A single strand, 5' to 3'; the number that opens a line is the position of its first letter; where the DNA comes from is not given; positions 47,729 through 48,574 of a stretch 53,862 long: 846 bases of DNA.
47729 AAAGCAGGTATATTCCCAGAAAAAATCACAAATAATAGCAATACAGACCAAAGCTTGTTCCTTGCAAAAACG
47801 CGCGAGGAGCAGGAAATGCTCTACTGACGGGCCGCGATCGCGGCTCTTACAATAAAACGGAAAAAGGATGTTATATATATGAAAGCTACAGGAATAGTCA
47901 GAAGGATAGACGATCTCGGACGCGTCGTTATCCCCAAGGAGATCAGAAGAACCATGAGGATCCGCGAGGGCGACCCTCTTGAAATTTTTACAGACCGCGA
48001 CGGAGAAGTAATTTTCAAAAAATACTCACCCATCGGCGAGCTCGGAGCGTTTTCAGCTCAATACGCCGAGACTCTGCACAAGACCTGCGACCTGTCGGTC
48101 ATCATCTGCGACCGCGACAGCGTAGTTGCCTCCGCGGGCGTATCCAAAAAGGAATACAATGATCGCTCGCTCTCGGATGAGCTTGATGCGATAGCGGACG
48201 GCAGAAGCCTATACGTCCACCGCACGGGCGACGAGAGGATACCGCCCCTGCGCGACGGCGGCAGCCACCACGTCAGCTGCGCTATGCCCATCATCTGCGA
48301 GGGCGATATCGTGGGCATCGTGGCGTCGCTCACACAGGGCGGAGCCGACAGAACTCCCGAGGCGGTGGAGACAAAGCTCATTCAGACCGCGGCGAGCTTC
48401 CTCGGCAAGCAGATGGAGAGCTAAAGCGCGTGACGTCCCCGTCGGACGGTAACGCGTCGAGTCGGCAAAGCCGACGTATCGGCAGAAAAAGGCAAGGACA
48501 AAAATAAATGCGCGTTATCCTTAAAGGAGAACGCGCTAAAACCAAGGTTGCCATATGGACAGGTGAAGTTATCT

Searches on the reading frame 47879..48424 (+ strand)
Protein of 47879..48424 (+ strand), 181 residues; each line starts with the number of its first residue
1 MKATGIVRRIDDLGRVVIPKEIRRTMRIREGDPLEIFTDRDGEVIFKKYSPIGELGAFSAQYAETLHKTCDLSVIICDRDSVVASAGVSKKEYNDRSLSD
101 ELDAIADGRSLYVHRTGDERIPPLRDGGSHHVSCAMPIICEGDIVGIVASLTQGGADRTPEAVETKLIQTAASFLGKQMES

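Call 31: search_protein_families(library=pfam, proteins=[window:47879-48424:+], max_evalue=0.001)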
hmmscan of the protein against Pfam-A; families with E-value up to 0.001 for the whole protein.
window:47879-48424:+ (181 aa): 2 families
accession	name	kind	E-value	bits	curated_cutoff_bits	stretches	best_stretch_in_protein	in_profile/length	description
PF15714.11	SpoVT_C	-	3.4e-36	124.6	27.5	1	54-180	1-128/128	Stage V sporulation protein T C-terminal, transcription factor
PF04014.23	MazE_antitoxin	-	4.5e-12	46.2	24.7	1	7-50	1-44/48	Antidote-toxin recognition MazE, bacterial antitoxin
